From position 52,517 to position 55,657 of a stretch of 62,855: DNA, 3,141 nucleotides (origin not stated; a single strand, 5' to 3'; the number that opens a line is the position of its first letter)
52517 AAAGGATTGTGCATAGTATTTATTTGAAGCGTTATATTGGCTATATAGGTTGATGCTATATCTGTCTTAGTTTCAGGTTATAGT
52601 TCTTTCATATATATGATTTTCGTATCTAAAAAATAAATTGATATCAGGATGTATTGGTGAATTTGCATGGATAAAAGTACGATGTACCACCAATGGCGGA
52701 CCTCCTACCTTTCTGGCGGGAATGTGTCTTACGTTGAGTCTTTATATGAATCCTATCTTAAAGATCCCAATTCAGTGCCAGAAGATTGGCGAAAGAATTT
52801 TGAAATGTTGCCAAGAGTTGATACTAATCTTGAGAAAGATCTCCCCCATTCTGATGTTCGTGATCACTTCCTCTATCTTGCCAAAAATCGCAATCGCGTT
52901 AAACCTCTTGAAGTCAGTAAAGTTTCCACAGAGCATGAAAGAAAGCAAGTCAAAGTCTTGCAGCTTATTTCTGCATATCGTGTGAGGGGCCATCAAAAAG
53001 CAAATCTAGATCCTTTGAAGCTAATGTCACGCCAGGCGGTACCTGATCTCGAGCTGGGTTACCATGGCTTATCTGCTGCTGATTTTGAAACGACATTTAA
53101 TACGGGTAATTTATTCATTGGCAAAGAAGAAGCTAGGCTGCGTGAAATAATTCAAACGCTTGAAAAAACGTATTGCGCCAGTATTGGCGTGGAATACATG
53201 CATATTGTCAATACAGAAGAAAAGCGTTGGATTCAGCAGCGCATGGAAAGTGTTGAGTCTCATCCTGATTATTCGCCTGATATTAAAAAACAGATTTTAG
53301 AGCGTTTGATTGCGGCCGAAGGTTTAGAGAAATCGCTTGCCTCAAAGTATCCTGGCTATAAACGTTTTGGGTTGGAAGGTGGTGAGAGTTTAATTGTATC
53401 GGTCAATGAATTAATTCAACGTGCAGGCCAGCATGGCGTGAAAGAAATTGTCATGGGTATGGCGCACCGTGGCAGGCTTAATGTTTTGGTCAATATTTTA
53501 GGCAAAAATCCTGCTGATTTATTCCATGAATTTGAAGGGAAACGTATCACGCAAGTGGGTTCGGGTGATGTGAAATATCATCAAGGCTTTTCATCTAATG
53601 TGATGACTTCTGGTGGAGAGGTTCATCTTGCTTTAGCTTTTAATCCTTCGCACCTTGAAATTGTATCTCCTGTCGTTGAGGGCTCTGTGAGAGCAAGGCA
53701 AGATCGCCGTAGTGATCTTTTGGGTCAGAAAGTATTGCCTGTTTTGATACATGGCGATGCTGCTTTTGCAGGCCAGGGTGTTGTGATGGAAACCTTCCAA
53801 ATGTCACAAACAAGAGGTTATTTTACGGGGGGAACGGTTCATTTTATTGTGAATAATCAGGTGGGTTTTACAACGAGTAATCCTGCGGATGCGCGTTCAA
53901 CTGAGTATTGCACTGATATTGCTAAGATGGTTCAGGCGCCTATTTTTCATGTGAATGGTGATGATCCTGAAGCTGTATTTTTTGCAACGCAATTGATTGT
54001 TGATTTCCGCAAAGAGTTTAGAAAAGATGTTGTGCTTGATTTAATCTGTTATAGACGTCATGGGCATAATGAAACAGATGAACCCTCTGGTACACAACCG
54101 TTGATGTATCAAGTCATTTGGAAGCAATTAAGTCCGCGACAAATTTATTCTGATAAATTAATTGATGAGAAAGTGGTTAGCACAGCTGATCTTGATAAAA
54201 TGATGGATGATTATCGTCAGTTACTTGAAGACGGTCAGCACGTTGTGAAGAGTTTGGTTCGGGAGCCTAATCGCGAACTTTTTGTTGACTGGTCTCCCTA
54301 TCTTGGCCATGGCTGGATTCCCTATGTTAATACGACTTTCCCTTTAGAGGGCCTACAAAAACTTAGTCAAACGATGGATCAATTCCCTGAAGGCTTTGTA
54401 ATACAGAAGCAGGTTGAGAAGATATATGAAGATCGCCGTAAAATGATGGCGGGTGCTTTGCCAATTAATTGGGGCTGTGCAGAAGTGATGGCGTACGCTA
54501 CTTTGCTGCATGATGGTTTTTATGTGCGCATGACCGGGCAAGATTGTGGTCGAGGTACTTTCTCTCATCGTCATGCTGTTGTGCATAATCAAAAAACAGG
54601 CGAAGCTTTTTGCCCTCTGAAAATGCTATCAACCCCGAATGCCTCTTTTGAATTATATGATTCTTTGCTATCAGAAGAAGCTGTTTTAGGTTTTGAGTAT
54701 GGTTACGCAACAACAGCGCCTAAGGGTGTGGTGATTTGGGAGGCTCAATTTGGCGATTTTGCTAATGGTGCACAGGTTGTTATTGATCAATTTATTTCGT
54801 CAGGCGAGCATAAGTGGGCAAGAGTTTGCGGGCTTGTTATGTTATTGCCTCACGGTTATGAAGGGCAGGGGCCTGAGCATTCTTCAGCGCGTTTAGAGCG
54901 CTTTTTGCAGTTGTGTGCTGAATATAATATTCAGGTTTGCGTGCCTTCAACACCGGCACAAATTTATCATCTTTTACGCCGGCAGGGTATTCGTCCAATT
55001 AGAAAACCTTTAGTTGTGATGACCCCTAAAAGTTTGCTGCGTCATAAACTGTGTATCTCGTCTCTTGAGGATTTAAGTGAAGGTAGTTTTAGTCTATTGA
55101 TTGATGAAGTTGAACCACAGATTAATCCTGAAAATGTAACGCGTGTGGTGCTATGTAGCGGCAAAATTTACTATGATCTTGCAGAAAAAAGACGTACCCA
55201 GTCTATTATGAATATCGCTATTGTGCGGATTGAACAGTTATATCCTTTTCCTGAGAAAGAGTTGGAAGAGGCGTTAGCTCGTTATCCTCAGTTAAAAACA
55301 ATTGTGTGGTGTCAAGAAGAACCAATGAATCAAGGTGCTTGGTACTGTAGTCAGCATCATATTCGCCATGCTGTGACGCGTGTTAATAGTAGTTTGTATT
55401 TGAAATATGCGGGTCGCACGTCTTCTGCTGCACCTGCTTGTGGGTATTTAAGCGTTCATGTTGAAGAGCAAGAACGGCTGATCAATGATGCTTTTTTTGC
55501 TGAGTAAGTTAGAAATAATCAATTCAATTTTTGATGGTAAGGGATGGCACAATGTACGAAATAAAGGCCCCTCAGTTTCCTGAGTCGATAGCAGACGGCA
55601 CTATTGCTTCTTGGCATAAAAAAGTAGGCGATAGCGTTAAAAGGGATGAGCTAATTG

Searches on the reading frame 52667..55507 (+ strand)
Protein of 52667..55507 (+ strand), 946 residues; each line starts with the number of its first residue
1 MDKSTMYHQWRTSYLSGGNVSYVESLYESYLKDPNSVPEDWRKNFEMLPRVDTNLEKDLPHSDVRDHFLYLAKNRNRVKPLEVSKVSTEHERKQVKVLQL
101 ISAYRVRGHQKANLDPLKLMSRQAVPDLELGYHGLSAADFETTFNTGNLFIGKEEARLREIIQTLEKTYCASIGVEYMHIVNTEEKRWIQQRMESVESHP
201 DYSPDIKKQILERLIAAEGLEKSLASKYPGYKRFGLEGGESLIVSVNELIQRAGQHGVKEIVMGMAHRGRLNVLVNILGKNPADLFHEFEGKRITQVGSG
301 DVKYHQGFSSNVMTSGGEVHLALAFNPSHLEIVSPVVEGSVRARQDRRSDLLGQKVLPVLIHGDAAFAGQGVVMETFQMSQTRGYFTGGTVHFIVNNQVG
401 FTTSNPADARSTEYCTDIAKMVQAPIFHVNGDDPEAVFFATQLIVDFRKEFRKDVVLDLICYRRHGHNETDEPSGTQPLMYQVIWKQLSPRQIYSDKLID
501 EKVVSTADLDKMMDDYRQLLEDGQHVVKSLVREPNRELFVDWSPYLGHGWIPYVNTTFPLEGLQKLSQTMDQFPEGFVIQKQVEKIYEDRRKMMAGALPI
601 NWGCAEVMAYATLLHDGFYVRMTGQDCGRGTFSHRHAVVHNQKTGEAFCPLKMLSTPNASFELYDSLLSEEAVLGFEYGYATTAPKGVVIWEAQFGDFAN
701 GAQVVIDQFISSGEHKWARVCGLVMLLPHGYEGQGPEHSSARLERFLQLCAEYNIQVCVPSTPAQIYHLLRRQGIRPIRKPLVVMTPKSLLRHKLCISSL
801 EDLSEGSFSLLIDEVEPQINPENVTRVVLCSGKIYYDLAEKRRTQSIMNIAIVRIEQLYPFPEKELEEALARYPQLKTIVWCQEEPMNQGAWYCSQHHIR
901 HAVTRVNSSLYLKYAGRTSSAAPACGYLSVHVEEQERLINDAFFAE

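Call 14: search_protein_families(library=pfam, proteins=[window:52667-55507:+], max_evalue=0.00001)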
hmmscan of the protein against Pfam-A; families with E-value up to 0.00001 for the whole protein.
window:52667-55507:+ (946 aa): 4 families
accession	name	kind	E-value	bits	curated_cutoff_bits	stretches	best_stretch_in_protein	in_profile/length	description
PF16870.10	OxoGdeHyase_C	-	8.4e-54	181.9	27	1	798-943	2-151/151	2-oxoglutarate dehydrogenase C-terminal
PF02779.29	Transket_pyr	-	5.5e-49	166.6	27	1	600-792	3-173/174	Transketolase, pyrimidine binding domain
PF00676.26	E1_dh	-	9.4e-49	166.4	22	1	220-528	9-292/300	Dehydrogenase E1 component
PF16078.10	2-oxogl_dehyd_N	-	3.4e-15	55.7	27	1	12-50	1-39/41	2-oxoglutarate dehydrogenase N-terminus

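Call 15: find_related_loci(query=window:52667-55507:+, collection=genome_contigs, flank=1000)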
Query window:52667-55507:+ (946 aa) in genome_contigs; peptide patterns used: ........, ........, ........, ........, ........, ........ (x = any residue, [..] = any of these).
600 stretches matched a pattern (row limit reached: there are more); 599 encode a relative of the query (tblastn E <= 1e-3); the best 80 are kept; 80 distinct loci.
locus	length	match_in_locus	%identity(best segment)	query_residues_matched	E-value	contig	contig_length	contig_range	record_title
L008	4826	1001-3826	69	1-943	0e+0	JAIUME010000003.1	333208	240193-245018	MAG: Alcanivorax sp. isolate PBR18_bin07 bin07.contig0002, whole genome shotgun sequence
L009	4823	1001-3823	68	1-943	0e+0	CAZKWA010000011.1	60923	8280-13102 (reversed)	MAG TPA_asm: uncultured Alcanivorax sp. isolate SRP304980_co2_18 genome assembly, contig: NODE_85_length_60923_cov_12.39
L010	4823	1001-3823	68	1-943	0e+0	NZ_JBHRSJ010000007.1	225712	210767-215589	Azotobacter bryophylli strain KCTC 62195 velvet_auto_105_7, whole genome shotgun sequence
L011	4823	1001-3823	67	1-943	0e+0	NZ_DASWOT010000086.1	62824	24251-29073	MAG: Pseudomonas sp. isolate SMAG_U3448 k141_2435017, whole genome shotgun sequence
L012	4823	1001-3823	67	1-943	0e+0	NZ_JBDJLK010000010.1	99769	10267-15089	Pseudomonas sp. TWI929 contig00010, whole genome shotgun sequence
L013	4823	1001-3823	67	1-943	0e+0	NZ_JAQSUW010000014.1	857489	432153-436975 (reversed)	Pseudomonas sp. Gutcm_11s 250, whole genome shotgun sequence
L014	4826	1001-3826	65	1-943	0e+0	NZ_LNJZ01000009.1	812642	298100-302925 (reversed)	Thiopseudomonas denitrificans strain X2 Scaffold1, whole genome shotgun sequence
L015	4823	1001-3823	66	1-943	0e+0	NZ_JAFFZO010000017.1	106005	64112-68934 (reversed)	Amphritea pacifica strain ZJ14W 17, whole genome shotgun sequence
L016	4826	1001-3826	64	1-943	0e+0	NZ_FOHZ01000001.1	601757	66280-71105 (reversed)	Marinobacter segnicrescens strain CGMCC 1.6489, whole genome shotgun sequence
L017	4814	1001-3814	63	1-943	0e+0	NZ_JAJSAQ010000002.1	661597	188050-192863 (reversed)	Microbulbifer guangxiensis strain L3 NODE_2_length_661597_cov_283.513714, whole genome shotgun sequence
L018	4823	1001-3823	63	1-943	0e+0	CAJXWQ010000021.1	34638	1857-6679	MAG TPA_asm: uncultured Cellvibrionales bacterium isolate SRR3580189_bin.18_MetaBAT_v2.12.1_MAG genome assembly, contig:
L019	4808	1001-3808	63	4-943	0e+0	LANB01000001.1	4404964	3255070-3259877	Cellvibrionaceae bacterium 1162T.S.0a.05 H152DRAFT_scaffold00001.1_C, whole genome shotgun sequence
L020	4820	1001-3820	63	1-943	0e+0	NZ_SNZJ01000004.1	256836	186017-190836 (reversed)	Halomonas ventosae strain CECT 5797 Ga0244606_104, whole genome shotgun sequence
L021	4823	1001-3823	63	1-943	0e+0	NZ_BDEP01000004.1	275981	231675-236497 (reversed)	Halomonas caseinilytica strain JCM 14802, whole genome shotgun sequence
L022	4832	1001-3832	63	1-945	0e+0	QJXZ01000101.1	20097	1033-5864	MAG: Gammaproteobacteria bacterium isolate SZUA-307 scaffold_3961, whole genome shotgun sequence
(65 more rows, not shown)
